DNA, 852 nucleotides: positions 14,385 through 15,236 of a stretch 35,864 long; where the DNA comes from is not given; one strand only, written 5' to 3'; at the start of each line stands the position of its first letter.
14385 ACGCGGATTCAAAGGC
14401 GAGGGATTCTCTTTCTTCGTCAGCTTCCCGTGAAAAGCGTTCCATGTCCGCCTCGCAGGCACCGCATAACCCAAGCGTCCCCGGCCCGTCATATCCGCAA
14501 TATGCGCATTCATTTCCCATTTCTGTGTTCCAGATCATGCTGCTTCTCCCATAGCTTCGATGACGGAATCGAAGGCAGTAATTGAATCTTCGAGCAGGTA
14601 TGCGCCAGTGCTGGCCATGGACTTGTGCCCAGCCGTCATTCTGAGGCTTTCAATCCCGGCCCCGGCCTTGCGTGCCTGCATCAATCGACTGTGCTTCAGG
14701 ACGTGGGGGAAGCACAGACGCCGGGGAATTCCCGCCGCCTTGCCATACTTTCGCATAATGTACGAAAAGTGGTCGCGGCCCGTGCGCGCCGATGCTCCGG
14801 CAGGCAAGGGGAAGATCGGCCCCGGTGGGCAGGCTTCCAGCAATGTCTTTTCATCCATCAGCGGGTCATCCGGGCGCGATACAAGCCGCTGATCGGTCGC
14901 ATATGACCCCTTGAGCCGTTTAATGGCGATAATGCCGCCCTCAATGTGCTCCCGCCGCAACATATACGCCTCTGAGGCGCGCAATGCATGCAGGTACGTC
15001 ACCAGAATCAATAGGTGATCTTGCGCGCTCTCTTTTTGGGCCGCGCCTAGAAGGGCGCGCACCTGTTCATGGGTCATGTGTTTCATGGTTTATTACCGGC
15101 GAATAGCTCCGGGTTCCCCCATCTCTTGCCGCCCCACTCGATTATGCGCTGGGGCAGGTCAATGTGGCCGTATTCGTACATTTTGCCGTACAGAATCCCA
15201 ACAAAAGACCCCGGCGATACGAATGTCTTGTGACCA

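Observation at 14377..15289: Short arm-less tyrosine recombinase with Lys in place of the box-II Arg, translationally coupled to an unannotated 53-aa zinc-ribbon gene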

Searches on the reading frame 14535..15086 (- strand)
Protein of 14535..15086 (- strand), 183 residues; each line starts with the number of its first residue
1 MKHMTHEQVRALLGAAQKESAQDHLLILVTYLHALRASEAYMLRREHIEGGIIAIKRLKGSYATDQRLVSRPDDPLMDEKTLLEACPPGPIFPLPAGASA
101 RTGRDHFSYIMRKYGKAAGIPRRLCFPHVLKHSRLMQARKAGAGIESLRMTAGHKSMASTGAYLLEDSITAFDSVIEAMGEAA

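Call 3: search_protein_families(library=pfam, proteins=[window:14535-15086:-], max_evalue=1)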
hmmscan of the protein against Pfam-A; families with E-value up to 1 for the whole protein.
window:14535-15086:- (183 aa): 1 family
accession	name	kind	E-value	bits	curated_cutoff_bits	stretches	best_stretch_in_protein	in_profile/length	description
PF00589.27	Phage_integrase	-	1.6e-13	51.2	27.1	1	3-164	2-166/172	Phage integrase family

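Call 4: search_protein_families(library=phrogs, proteins=[window:14535-15086:-], max_evalue=0.01)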
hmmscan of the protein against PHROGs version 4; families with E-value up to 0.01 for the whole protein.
window:14535-15086:- (183 aa): 3 families
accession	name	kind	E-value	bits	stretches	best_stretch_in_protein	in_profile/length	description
phrog_216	-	integration and excision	1.7e-10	41.5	1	4-164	56-222/301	integrase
phrog_1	-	integration and excision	4.5e-09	37.1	1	1-163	268-432/611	integrase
phrog_23271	-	unknown function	7.3e-05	23.6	1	127-167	11-51/67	-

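Call 7: find_homologous_proteins(query=window:14535-15086:-, max_evalue=0.001)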
Query window:14535-15086:- (183 aa): 13 proteins with E <= 0.001 among 507 candidates.
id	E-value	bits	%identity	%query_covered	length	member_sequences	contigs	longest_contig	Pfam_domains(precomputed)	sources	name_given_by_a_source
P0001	7.6e-115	398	100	100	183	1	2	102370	PF00589.28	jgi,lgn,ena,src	-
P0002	1.4e-38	150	54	92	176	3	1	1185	PF00589.28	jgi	jgi:integrase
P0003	2.9e-37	146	50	100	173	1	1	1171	PF00589.28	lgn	-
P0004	1.1e-29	121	47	90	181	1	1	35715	PF00589.28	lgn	-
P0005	1.3e-28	118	42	97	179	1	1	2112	PF00589.28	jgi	jgi:integrase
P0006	3.2e-28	116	43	90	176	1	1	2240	PF00589.28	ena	-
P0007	2.5e-26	110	46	81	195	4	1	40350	PF00589.28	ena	-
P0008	4.4e-22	96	39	90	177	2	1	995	PF00589.28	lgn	-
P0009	9.7e-22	95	39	90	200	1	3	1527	PF00589.28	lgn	-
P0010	9.1e-21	92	39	86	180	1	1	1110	PF00589.28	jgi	jgi:integrase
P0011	1.7e-19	88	41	86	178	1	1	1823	PF00589.28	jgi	-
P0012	2.2e-12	65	33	92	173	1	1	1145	PF00589.28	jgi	jgi:site-specific recombinase XerD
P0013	2.2e-9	55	34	89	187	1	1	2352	PF00589.28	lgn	-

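Call 9: search_solved_structures(query=A1, max_evalue=0.01, show_alignments=4)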
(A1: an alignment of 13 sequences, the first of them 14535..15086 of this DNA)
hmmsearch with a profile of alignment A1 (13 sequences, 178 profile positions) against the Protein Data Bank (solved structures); distinct sequences matched with E-value up to 0.01: 15.
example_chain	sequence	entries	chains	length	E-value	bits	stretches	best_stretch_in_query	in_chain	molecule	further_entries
4a8e_A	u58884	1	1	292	1.3e-25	93.3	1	3-174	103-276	PROBABLE TYROSINE RECOMBINASE XERC-LIKE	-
5dcf_A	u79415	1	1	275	1.5e-23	86.5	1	2-168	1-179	Tyrosine recombinase XerD,DNA translocase FtsK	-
1a0p_A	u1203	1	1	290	2.6e-23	85.7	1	3-167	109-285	SITE-SPECIFIC RECOMBINASE XERD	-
5hxy_A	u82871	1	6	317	9.2e-19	70.9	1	4-169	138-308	Tyrosine recombinase XerA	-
2a3v_A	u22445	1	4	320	3.2e-15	59.4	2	100-168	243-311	site-specific recombinase IntI4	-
5jjv_A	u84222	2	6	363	5.7e-14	55.3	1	3-171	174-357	Tyrosine recombinase XerH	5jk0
9i5v_14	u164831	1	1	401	3.2e-10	43.1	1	20-169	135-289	Ribosome-associated translation inhibitor RaiA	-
1aih_A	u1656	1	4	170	1.4e-08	37.8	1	6-172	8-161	HP1 INTEGRASE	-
6en0_A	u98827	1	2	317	8e-08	35.3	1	103-166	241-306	Int protein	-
5dor_A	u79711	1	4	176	9.4e-08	35.1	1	4-171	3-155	Integrase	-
6emy_A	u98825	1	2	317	2.5e-07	33.7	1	103-171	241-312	Int protein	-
5c6k_A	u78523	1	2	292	4.3e-07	32.9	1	4-171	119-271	Integrase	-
6emz_A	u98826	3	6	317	6.4e-07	32.3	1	103-166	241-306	Int protein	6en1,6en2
3nkh_A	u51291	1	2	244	9.5e-05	25.3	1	98-171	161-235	Integrase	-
5vfz_A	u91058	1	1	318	0.00023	24.1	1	9-170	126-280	Gp33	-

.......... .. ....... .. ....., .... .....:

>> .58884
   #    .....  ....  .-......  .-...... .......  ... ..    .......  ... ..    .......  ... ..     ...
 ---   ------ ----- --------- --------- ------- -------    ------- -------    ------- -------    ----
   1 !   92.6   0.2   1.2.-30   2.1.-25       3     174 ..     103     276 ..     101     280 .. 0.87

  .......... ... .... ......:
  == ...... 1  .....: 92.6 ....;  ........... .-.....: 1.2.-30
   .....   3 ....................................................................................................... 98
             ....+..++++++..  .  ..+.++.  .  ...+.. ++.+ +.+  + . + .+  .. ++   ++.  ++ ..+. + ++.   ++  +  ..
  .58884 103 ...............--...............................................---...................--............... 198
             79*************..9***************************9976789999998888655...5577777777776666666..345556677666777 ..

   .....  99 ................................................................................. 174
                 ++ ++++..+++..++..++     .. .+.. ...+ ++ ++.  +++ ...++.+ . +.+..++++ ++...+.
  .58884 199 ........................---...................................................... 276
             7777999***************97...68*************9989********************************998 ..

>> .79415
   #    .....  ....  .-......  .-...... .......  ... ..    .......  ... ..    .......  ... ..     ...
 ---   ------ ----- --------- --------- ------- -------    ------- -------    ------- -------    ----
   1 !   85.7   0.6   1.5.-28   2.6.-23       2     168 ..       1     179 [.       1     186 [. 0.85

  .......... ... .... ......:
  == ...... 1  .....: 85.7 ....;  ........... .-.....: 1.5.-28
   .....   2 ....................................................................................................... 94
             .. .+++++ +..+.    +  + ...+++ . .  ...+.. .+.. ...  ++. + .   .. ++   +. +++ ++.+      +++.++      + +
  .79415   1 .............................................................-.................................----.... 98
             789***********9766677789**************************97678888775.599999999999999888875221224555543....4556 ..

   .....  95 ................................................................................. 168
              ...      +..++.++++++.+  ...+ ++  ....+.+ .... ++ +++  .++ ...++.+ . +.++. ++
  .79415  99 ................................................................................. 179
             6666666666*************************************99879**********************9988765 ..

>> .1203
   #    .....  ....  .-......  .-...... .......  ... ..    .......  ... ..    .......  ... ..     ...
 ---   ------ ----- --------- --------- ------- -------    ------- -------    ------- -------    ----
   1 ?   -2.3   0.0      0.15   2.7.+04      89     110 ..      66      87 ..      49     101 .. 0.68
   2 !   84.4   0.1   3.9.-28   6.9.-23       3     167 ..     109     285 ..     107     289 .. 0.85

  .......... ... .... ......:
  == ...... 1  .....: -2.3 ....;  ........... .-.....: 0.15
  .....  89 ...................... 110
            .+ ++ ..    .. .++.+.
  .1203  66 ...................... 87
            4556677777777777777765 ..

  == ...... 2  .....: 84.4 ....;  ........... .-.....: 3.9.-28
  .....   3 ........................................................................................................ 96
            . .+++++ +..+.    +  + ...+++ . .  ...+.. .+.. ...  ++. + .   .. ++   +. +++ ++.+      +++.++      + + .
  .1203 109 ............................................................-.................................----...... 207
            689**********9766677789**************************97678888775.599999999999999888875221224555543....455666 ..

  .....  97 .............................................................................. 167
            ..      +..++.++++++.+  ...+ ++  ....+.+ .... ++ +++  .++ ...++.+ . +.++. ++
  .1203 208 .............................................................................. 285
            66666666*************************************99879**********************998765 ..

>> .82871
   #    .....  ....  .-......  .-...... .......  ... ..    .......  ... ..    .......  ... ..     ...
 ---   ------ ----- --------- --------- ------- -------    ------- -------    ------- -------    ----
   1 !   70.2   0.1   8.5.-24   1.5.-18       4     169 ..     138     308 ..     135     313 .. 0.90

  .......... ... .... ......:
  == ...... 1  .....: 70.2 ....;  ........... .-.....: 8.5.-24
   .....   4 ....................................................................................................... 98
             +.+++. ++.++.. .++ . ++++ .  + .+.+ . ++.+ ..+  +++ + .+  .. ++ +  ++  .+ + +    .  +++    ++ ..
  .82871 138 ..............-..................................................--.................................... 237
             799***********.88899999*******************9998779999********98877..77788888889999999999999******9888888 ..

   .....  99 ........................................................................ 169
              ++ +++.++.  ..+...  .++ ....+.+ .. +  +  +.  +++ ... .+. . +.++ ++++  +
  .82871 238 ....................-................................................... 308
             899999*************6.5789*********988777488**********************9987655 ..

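Call 10: find_encoding_contigs(protein=P0001, flank=10000, max_places=4)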
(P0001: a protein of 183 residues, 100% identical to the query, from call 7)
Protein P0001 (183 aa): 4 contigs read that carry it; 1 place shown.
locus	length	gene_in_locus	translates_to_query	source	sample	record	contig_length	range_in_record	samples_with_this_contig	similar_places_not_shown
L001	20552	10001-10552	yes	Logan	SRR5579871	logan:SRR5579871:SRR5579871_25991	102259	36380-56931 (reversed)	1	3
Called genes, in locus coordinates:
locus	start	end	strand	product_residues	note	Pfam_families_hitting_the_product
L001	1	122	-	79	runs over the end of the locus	-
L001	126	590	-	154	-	-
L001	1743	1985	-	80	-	-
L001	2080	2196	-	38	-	-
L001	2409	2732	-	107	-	-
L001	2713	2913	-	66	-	-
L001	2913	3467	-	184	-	-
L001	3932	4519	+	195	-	-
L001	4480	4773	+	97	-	-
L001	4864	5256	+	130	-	-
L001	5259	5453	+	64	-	-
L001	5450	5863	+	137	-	-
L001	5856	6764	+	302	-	-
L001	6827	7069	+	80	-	-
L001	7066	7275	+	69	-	-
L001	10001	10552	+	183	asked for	PF00589:Phage_integrase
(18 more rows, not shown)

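Call 11: find_encoding_contigs(protein=P0004, flank=10000, max_places=3)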
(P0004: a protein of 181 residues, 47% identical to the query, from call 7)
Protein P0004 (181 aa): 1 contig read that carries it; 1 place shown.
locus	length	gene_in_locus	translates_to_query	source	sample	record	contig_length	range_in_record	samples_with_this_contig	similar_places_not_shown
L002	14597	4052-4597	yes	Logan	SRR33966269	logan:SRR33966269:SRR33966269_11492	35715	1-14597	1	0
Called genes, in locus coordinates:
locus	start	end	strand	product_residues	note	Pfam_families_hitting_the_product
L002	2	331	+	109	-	?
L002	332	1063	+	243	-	-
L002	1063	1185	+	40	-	-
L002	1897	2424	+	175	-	-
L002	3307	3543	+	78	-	PF00196:GerE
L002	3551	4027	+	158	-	-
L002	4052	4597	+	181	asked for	PF00589:Phage_integrase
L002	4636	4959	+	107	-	-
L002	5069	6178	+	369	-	-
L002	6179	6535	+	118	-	-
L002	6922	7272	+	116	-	-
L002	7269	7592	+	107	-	-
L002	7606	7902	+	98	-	-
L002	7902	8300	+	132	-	-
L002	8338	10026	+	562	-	-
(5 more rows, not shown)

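Call 12: find_encoding_contigs(protein=P0007, flank=10000, max_places=3)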
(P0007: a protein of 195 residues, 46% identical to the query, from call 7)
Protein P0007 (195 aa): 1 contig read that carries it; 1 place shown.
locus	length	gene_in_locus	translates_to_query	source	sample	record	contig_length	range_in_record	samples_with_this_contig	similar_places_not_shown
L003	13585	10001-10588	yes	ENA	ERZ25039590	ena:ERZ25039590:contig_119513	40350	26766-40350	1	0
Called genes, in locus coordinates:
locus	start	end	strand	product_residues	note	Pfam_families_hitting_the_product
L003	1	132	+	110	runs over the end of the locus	-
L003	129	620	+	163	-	-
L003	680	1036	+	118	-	-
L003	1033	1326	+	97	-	-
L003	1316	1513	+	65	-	-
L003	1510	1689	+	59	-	-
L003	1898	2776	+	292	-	-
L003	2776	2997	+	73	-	-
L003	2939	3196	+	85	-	-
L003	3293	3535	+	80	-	-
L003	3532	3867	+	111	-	-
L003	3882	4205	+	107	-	-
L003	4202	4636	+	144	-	-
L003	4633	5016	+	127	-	-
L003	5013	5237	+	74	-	-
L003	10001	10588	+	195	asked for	PF00589:Phage_integrase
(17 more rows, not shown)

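Call 13: find_related_loci(query=A1, collection=viral_contigs, flank=6000)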
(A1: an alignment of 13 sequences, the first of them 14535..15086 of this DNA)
Query A1 (183 aa) in viral_contigs; peptide patterns used: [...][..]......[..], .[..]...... (x = any residue, [..] = any of these).
150 stretches matched a pattern; 98 encode a relative of the query (tblastn E <= 1e-3); the best 80 are kept; 80 distinct loci.
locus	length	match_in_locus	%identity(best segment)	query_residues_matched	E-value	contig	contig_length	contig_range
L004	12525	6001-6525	49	1-179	8e-42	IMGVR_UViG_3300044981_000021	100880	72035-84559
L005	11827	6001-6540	46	1-178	1e-36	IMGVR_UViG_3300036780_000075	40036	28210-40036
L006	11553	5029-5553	44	1-180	3e-36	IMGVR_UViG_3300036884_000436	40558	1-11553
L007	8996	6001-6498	43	1-164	3e-36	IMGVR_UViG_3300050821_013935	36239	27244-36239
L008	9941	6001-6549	41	1-181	3e-36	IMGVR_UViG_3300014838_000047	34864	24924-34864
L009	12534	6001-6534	40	1-181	3e-34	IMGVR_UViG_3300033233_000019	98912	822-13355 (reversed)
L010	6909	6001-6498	42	1-164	3e-34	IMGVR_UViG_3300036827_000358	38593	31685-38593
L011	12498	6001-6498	41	1-164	8e-34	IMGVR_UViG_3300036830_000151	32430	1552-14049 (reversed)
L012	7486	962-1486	41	1-180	3e-33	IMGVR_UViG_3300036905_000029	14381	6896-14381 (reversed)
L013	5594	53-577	41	1-180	2e-33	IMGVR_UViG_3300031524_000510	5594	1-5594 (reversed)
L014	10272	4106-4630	41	1-180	3e-33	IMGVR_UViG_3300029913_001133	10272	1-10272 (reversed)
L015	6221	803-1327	41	1-180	3e-32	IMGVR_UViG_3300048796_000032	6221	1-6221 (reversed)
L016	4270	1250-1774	41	1-180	3e-32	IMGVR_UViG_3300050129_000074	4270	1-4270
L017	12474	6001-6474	43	2-164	6e-32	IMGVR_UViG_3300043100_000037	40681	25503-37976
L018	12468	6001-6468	44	19-179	1e-31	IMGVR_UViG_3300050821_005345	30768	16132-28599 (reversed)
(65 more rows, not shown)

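Call 16: search_protein_families(library=ncbifam, proteins=[window:14535-15086:-], max_evalue=0.1)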
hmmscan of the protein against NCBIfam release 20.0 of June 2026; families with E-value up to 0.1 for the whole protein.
window:14535-15086:- (183 aa): 7 families
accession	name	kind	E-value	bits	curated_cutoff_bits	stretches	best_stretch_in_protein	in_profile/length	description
NF040815.2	recomb_XerA_Arch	equivalog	6.9e-11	42.2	220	1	2-164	95-252/263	site-specific tyrosine recombinase/integron integrase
NF007370.0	PRK09870.1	subfamily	2e-08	34.1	221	1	3-163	12-176/200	tyrosine-type DNA invertase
NF001399.0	PRK00283.1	subfamily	2.1e-07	30.5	279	1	2-163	112-280/300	tyrosine recombinase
TIGR02224.1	recomb_XerC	equivalog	3.5e-07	29.9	335.15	1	105-163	217-274/295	tyrosine recombinase XerC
NF007371.0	PRK09871.1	subfamily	3.8e-07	29.8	222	1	3-67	6-74/198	tyrosine-type DNA invertase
TIGR02225.1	recomb_XerD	equivalog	1.7e-06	27.6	329.6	1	101-163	210-271/290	site-specific tyrosine recombinase XerD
TIGR02249.1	integrase_gron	subfamily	0.037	13.4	265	0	111-163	246-297/315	integron integrase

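Call 25: search_dna_similar(query=window:14535-15086:-, collection=phages, mode=protein, max_rows=40, max_evalue=0.00001)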
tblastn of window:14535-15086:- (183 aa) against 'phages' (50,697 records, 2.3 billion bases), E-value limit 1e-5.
Records with a match: 1; places in all: 1; records where one place covers at least 80% of the query: 1.
Best place of each record, by identity: <60% 1.
By first word of the organism name: Tunturiibacter 1.
By host as written in the record: Tunturiibacter psychrotolerans X5P2 1.
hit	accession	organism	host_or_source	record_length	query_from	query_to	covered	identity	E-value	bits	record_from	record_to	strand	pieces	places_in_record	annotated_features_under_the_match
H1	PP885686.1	Tunturiibacter phage Tunturi_3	Tunturiibacter psychrotolerans X5P2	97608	1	180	98%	32.1%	1e-16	82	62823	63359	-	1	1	integrase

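Call 26: get_annotated_region(hit=H1, flank=8000)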
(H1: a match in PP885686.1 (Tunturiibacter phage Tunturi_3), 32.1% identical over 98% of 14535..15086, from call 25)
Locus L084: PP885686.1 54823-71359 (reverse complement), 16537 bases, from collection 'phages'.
description: Tunturiibacter phage Tunturi_3, complete genome.
organism: Tunturiibacter phage Tunturi_3 (NCBI taxid 3378200)
taxonomy: Viruses; Duplodnaviria; Heunggongvirae; Uroviricota; Caudoviricetes
host: Tunturiibacter psychrotolerans X5P2; source: soil; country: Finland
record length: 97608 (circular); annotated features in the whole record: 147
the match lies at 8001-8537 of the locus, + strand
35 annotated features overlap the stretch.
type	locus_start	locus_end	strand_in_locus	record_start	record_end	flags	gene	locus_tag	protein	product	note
CDS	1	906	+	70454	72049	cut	-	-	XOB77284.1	ATPase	ORF103; gp103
CDS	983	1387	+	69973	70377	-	-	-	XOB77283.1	hypothetical protein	ORF102; gp102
CDS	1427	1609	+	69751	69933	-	-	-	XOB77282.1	hypothetical protein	ORF101; gp101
CDS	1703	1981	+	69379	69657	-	-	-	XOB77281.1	hypothetical protein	ORF100; gp100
CDS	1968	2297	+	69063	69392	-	-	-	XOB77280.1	hypothetical protein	ORF99; gp99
CDS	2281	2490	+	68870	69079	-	-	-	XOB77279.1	hypothetical protein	ORF98; gp98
CDS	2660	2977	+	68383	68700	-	-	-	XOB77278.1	hypothetical protein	ORF97; gp97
CDS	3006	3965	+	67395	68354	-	-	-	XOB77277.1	HNH endonuclease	ORF96; gp96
CDS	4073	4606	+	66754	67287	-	-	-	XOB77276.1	hypothetical protein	ORF95; gp95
CDS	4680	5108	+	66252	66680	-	-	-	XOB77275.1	hypothetical protein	ORF94; gp94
CDS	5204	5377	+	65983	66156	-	-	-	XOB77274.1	hypothetical protein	ORF93; gp93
CDS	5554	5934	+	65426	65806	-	-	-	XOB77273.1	hypothetical protein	ORF92; gp92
CDS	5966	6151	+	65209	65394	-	-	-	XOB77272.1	hypothetical protein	ORF91; gp91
CDS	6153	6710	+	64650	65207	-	-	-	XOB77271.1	RNA 2'-phosphotransferase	ORF90; gp90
CDS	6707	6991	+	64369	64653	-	-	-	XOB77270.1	hypothetical protein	ORF89; gp89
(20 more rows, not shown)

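Call 34: predict_structure(alignment_id=A1)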
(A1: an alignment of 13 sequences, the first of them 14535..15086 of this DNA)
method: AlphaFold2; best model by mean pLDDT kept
length: 183 residues; sequences in the alignment: 13
mean_pLDDT: 94.0   pTM: 0.88
mean pLDDT of the five models: 94.0, 93.2, 93.2, 92.3, 91.3
residues with pLDDT >= 90: 151; 70-90: 32; 50-70: 0; < 50: 0
segments of 3 or more residues with pLDDT < 50: none
pLDDT, mean of each block of 10 residues (from residue 1): 97 98 97 96 94 94 97 97 90 83 93 98 98 97 95 94 88 92 79
secondary structure, 60 per line:
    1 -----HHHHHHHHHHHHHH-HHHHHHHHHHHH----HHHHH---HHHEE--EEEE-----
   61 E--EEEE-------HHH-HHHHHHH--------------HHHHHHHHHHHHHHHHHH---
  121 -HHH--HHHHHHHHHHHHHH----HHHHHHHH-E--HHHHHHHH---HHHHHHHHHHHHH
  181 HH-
elements in order: H6-19 H21-32 H37-41 E52-55 E64-67 H79-85 H100-117 H127-140 H145-152 H157-164 H168-182
